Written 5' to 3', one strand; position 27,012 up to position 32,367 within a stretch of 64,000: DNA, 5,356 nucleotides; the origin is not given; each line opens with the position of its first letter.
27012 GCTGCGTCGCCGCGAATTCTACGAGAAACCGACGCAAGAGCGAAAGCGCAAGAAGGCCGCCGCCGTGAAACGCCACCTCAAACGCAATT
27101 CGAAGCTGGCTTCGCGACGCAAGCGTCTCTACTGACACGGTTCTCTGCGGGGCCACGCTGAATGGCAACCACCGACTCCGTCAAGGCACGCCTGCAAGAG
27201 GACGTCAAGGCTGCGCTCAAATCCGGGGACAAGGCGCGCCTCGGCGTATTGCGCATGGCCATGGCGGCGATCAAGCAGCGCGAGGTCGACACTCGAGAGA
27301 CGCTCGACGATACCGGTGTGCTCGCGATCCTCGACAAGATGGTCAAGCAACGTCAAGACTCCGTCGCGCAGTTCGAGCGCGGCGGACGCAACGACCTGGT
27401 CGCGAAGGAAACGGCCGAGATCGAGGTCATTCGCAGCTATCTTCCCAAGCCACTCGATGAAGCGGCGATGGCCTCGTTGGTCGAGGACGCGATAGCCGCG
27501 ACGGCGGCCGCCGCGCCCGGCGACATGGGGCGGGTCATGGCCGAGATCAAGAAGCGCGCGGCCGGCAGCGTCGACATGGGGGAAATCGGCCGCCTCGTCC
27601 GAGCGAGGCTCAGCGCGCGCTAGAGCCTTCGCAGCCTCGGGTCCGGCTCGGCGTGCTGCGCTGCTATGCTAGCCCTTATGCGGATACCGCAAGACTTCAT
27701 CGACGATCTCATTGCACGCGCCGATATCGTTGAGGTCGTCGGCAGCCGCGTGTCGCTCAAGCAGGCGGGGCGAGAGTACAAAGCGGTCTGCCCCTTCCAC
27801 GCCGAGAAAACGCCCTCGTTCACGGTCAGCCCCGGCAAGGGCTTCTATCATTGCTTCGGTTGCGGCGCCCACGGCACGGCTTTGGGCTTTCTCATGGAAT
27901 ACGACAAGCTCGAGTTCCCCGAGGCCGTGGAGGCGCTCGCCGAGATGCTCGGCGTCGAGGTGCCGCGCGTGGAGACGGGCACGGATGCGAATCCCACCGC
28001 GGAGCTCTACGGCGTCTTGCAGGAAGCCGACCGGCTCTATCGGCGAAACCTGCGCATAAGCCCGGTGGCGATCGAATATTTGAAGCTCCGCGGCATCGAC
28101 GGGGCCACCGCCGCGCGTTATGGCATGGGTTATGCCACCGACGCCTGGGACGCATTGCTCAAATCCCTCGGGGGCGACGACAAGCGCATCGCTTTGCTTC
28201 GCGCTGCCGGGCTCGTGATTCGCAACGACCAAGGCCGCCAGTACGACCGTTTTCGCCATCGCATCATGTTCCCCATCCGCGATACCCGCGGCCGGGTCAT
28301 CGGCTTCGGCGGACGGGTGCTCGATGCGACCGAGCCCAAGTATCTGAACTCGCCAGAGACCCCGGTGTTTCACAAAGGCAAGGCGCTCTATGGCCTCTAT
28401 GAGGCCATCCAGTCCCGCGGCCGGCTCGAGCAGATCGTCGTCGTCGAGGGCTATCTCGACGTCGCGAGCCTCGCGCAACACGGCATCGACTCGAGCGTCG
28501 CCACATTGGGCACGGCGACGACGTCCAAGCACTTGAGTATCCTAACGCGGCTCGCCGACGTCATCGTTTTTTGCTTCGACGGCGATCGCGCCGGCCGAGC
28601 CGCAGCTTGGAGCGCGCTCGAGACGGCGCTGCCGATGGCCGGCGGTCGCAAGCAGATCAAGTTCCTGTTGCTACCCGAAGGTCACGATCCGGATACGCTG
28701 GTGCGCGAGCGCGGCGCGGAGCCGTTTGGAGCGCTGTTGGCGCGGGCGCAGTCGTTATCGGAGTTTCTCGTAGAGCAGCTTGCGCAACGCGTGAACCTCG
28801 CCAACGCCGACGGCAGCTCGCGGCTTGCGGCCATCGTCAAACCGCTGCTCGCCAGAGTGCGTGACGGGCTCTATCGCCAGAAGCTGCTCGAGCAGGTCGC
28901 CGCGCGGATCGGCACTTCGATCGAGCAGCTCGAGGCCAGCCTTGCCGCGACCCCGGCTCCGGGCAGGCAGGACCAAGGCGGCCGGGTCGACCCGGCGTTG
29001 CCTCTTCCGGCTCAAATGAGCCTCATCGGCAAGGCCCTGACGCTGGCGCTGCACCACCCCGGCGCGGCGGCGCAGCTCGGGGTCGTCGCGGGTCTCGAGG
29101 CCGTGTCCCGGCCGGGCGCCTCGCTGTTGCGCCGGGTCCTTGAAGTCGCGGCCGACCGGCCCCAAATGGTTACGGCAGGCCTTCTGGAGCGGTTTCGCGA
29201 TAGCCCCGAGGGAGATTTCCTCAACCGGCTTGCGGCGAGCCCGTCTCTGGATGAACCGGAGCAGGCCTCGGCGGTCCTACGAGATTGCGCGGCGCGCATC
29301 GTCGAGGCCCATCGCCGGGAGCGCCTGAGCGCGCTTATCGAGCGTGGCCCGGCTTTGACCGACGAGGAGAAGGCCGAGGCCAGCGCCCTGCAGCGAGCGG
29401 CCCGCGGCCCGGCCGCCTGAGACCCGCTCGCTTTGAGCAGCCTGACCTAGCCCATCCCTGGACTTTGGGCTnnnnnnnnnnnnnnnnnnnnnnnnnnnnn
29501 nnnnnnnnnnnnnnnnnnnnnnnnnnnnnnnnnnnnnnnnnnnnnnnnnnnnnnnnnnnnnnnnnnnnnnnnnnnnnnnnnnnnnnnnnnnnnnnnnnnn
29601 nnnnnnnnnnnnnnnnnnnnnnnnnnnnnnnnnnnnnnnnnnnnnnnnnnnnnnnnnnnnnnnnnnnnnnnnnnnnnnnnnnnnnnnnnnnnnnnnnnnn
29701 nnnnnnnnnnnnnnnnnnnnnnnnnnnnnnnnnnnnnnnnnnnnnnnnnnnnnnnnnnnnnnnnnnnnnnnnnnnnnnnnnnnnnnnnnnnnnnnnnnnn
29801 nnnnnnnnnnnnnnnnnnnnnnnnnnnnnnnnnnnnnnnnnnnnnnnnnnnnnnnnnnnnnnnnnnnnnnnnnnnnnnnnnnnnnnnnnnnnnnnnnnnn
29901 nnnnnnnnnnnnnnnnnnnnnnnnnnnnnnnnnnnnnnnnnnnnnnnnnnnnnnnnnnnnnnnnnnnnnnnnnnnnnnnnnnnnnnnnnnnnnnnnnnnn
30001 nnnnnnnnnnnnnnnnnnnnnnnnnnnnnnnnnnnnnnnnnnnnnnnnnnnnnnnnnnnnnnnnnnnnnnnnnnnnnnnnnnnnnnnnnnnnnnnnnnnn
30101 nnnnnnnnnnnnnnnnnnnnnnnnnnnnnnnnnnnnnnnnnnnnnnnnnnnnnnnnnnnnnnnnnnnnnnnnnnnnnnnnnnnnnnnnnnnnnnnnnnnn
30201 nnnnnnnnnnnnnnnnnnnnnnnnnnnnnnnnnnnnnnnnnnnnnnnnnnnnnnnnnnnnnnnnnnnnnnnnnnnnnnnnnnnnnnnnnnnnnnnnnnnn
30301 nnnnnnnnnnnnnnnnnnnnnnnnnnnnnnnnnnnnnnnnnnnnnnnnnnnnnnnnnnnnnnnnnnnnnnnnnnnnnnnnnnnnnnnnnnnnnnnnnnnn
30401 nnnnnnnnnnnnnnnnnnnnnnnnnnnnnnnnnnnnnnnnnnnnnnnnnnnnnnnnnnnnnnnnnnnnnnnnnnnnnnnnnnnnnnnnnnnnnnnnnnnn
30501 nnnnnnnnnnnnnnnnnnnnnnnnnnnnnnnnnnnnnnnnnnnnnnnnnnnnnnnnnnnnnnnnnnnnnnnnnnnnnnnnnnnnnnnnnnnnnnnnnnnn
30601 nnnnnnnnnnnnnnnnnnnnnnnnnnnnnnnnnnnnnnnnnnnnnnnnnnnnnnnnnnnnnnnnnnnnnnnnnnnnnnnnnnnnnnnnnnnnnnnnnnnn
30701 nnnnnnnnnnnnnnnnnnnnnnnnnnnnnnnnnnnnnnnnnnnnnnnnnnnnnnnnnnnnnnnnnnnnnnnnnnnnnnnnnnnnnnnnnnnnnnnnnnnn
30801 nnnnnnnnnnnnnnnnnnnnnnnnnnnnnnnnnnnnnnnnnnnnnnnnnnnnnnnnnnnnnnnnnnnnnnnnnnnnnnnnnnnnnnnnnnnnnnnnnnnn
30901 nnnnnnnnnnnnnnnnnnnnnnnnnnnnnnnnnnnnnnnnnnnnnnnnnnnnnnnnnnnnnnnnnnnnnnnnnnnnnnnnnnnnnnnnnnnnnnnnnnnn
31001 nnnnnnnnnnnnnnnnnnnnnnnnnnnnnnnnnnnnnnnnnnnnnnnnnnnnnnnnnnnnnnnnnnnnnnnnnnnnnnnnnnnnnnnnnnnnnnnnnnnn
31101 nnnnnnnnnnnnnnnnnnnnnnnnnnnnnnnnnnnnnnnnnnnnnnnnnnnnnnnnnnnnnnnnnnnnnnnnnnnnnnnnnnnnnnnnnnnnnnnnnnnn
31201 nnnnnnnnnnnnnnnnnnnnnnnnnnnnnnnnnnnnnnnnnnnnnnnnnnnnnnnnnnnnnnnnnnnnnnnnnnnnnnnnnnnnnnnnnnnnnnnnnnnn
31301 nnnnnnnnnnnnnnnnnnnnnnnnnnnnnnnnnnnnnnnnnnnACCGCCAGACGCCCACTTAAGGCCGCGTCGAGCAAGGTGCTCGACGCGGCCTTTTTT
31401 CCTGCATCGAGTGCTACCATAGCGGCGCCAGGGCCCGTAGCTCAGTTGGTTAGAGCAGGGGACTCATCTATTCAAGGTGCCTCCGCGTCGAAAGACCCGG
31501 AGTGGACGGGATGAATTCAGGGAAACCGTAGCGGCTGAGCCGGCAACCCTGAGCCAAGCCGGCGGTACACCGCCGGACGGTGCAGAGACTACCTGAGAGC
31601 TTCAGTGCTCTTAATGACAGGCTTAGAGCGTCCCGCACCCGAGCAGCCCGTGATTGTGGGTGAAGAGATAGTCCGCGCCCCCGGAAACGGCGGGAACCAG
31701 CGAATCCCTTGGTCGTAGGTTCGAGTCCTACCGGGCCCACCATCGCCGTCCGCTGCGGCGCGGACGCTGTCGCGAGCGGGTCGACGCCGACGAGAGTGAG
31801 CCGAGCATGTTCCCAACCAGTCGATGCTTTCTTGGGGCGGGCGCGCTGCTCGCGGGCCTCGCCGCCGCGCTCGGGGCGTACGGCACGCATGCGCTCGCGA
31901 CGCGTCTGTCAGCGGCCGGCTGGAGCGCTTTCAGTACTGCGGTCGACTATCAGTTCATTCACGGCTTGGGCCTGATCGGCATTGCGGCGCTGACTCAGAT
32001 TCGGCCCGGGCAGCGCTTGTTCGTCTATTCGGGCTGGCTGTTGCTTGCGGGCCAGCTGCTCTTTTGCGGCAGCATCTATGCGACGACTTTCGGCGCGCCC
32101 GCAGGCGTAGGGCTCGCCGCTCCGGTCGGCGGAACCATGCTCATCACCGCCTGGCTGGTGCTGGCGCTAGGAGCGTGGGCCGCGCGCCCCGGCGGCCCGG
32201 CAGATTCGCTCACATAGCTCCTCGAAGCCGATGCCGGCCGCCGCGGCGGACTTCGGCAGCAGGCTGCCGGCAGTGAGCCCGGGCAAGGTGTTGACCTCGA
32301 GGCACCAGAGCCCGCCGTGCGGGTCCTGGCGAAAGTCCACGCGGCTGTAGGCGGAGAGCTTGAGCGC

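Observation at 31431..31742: Group I self-splicing intron splitting the anticodon loop of a tRNA(CAU) gene right after rpoD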

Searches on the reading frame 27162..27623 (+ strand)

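Call 34: search_protein_families(library=pfam, proteins=[window:27162-27623:+])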
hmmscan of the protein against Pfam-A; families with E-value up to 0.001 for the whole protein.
window:27162-27623:+ (153 aa): 1 family
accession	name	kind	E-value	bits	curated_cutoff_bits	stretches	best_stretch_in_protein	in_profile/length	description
PF09424.15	YqeY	-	2.1e-48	164.5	27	1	8-150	1-143/143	Yqey-like protein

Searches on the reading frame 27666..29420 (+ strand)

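Call 34: search_protein_families(library=pfam, proteins=[window:27666-29420:+])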
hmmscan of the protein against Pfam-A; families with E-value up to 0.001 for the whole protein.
window:27666-29420:+ (584 aa): 8 families
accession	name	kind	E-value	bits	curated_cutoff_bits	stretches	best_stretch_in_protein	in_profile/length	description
PF08275.17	DNAG_N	-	1.4e-39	135.6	26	1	126-247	3-127/128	DNA primase catalytic core, N-terminal domain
PF01807.25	Zn_ribbon_DnaG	-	4.4e-38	129.5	24.9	1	8-101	2-95/98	CHC2 zinc finger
PF08278.16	DnaG_DnaB_bind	-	1.4e-20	74.3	29.1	1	456-574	3-123/124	DNA primase DnaG DnaB-binding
PF13155.12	Toprim_2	-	1.5e-16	60.9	22.1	1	258-345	1-87/88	Toprim-like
PF13662.12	Toprim_4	-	2.9e-13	50.3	25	1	256-320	2-73/85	Toprim domain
PF01751.28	Toprim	-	5.5e-13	49.3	23.1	1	256-328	1-90/96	Toprim domain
PF10410.14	DnaB_bind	-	3.1e-11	43.8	20.6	1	365-418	1-54/56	DnaB-helicase binding domain of primase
PF13362.12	Toprim_3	-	9.8e-06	26.4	27.2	1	257-352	2-95/95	Toprim domain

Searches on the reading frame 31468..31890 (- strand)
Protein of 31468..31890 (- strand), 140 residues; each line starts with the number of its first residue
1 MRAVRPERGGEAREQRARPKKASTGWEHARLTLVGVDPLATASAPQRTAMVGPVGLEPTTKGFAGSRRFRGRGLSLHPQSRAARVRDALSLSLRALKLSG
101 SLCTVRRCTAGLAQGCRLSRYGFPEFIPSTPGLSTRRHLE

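Call 48: search_protein_families(library=pfam, proteins=[window:31468-31890:-], max_evalue=0.01)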
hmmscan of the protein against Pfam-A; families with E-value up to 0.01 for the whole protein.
window:31468-31890:- (140 aa): 0 families

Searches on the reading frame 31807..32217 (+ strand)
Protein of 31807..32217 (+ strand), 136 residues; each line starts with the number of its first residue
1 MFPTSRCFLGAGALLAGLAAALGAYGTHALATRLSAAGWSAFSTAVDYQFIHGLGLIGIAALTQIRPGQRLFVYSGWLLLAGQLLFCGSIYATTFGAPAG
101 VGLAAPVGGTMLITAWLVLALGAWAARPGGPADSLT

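Call 34: search_protein_families(library=pfam, proteins=[window:31807-32217:+])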
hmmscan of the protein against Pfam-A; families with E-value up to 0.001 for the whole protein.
window:31807-32217:+ (136 aa): 1 family
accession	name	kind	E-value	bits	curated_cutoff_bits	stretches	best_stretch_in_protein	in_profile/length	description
PF04241.20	DUF423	-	6.3e-21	74.9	25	1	22-109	1-86/86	Protein of unknown function (DUF423)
